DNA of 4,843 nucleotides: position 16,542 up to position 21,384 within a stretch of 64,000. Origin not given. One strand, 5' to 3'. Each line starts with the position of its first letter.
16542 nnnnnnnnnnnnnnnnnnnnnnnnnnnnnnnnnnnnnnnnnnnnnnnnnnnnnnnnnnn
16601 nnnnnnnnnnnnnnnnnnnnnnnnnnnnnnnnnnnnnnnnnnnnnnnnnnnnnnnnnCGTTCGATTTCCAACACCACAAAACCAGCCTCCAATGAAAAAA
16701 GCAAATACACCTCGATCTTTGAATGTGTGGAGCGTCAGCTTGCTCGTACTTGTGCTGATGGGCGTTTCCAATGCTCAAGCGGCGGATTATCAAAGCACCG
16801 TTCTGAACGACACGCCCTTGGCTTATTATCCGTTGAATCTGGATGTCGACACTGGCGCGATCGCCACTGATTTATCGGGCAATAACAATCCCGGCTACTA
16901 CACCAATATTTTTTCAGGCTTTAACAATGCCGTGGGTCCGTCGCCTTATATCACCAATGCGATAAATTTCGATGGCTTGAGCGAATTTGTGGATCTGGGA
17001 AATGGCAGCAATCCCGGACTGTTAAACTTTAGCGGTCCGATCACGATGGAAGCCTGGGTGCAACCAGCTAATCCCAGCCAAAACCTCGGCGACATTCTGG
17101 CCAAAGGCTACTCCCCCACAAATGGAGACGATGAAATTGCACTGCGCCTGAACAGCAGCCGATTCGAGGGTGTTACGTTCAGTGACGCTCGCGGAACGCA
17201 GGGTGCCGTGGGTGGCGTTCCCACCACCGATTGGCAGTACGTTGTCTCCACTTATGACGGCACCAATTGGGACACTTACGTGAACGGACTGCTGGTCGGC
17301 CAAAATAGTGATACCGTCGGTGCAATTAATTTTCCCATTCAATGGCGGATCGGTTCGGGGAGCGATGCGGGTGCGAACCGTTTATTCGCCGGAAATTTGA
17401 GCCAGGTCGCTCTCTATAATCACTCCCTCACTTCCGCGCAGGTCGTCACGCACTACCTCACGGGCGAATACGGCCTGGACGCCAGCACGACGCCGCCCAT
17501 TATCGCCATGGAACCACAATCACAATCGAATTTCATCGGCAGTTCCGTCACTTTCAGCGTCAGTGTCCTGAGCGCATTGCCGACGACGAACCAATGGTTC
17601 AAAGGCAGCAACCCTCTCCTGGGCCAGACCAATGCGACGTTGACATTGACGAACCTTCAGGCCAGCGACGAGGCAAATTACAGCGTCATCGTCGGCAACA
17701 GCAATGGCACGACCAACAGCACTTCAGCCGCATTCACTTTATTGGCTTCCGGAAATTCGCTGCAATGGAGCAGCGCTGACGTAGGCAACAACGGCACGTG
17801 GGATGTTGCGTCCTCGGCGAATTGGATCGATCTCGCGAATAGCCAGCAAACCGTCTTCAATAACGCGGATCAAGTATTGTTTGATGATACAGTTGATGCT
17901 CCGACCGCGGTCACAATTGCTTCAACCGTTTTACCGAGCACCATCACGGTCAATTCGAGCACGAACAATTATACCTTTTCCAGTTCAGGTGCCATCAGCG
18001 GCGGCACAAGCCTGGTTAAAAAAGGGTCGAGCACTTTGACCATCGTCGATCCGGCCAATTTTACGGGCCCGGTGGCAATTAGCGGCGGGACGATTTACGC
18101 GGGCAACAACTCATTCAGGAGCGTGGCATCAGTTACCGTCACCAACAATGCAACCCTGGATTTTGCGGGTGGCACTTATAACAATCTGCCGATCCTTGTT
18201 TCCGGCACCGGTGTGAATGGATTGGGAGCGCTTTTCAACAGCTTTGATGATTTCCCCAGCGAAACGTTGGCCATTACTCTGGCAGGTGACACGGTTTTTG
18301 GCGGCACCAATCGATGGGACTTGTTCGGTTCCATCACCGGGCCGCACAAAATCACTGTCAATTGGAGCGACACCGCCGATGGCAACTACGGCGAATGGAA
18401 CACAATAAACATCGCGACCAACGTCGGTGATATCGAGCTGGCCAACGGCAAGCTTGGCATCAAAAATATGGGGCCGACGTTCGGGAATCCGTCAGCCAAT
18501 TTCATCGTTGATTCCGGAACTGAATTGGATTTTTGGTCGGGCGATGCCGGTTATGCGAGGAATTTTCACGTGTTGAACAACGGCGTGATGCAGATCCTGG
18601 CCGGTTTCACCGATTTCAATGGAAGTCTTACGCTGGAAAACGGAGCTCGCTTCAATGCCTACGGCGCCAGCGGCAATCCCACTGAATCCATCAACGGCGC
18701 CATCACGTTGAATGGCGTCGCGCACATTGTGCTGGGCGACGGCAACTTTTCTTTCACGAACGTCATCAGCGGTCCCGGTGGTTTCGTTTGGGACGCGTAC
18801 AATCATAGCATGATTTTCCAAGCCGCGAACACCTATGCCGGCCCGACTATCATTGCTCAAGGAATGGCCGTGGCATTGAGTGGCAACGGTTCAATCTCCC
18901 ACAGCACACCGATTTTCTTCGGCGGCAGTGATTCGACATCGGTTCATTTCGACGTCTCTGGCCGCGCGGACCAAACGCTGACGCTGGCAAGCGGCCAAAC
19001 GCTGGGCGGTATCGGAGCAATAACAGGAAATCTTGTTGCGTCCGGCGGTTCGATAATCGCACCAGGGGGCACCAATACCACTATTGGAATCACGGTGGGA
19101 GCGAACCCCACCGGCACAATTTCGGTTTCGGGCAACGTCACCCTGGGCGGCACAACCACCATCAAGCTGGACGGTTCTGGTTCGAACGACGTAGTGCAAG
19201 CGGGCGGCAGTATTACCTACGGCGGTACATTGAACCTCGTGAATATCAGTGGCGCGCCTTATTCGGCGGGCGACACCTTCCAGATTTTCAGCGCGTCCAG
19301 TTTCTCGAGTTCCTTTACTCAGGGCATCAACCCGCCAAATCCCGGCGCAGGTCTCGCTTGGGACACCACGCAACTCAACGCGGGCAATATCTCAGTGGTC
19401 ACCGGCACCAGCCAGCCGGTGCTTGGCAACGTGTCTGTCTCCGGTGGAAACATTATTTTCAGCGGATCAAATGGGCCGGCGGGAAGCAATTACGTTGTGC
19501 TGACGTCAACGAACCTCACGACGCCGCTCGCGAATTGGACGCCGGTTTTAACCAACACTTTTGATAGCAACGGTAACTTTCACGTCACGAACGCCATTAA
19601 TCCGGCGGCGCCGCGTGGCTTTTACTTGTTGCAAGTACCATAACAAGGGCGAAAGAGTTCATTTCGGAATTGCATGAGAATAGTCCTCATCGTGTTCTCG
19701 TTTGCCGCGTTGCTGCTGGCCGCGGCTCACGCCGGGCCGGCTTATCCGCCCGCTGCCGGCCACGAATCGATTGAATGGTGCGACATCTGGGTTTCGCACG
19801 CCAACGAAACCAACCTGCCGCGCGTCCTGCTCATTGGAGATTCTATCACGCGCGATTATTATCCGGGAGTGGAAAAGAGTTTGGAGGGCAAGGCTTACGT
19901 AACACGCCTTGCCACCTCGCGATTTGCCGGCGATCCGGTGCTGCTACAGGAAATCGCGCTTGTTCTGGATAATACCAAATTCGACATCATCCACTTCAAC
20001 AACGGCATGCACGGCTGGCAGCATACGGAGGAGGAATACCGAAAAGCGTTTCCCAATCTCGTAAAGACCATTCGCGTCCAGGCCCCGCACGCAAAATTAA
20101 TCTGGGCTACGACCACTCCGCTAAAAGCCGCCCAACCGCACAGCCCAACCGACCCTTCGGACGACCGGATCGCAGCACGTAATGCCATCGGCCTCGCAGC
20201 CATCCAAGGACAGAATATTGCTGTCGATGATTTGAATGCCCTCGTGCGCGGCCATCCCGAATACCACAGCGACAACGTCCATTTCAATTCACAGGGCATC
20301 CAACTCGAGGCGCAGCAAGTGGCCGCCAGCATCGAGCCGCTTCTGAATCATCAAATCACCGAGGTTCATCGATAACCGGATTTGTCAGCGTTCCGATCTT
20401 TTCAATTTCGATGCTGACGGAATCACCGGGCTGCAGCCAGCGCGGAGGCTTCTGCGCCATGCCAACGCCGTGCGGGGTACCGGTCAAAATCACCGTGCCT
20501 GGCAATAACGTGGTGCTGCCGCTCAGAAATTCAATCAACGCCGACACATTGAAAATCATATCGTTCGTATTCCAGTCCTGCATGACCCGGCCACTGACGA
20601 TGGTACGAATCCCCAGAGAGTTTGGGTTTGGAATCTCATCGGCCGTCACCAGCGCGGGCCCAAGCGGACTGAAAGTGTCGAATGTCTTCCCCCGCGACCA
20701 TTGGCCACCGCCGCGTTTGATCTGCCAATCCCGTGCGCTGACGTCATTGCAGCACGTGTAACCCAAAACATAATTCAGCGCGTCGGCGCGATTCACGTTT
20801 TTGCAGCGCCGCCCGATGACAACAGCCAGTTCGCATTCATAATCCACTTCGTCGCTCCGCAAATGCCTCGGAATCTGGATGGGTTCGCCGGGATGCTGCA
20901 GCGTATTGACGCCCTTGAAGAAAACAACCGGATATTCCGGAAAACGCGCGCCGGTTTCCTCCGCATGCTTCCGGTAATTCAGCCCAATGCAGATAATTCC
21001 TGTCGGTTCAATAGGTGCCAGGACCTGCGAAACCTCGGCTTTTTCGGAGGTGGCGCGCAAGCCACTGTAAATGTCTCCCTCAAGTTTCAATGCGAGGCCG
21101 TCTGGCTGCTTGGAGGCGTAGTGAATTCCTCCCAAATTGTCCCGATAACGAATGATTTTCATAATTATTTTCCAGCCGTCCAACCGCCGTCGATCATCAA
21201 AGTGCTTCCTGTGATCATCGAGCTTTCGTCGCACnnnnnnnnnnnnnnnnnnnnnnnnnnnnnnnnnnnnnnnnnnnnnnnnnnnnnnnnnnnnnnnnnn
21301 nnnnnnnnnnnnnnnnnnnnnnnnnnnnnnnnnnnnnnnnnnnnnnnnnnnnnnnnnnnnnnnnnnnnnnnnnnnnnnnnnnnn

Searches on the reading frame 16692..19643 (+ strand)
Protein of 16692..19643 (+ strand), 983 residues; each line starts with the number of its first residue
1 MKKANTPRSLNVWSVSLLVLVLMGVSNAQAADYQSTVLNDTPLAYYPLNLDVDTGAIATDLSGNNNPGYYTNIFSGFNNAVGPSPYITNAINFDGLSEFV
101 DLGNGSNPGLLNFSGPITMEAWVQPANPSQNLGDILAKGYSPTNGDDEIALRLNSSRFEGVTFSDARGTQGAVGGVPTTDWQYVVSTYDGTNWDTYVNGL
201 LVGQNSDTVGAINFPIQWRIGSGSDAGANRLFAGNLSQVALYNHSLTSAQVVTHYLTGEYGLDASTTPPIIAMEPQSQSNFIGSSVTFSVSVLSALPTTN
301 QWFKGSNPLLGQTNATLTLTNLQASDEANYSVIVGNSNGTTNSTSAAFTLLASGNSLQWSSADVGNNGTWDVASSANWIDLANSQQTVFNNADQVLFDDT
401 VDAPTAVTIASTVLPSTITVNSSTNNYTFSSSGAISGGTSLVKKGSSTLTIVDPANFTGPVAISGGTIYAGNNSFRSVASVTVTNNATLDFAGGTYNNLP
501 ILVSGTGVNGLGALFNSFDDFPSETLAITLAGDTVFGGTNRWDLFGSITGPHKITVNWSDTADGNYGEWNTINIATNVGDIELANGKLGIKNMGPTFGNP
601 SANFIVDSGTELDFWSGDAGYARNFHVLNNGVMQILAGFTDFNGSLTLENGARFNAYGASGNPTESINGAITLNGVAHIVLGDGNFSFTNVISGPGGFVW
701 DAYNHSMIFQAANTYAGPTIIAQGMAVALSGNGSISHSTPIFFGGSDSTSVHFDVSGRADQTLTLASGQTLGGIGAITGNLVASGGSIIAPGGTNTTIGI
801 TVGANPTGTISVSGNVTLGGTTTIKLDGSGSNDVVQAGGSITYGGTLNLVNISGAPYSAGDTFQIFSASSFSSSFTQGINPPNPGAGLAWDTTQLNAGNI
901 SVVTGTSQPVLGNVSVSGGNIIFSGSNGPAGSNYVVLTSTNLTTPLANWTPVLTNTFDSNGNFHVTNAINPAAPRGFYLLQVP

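Call 69: search_protein_families(library=pfam, max_evalue=0.00001, proteins=[window:16692-19643:+])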
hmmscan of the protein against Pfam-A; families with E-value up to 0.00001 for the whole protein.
window:16692-19643:+ (983 aa): 2 families
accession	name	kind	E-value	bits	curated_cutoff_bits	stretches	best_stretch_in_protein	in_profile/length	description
PF13385.13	Laminin_G_3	-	6.8e-17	62.4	27.6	1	109-251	12-150/151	Concanavalin A-like lectin/glucanases superfamily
PF13927.12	Ig_3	-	3.3e-07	31.1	30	1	268-336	1-78/78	Immunoglobulin domain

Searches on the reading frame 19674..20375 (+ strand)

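Call 69: search_protein_families(library=pfam, max_evalue=0.00001, proteins=[window:19674-20375:+])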
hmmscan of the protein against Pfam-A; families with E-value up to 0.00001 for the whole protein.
window:19674-20375:+ (233 aa): 1 family
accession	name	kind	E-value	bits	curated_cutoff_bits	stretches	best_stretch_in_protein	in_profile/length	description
PF13472.12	Lipase_GDSL_2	-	1.7e-08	35.6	32.9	1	54-210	2-177/178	GDSL-like Lipase/Acylhydrolase family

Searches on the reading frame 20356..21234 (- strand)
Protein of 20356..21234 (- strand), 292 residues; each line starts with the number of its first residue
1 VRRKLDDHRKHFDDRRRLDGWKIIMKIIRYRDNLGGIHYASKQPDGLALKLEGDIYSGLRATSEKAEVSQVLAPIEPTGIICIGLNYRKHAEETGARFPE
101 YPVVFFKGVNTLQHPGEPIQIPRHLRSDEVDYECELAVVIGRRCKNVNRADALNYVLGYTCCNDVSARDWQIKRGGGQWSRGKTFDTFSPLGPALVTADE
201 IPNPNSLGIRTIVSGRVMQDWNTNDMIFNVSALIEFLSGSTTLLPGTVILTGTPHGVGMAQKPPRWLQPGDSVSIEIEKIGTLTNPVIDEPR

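Call 69: search_protein_families(library=pfam, max_evalue=0.00001, proteins=[window:20356-21234:-])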
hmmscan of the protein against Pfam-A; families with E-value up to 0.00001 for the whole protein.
window:20356-21234:- (292 aa): 1 family
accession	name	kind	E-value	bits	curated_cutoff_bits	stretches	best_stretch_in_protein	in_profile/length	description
PF01557.24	FAA_hydrolase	-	7.2e-74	248.5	23.9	1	80-287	2-213/214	Fumarylacetoacetate (FAA) hydrolase C-terminal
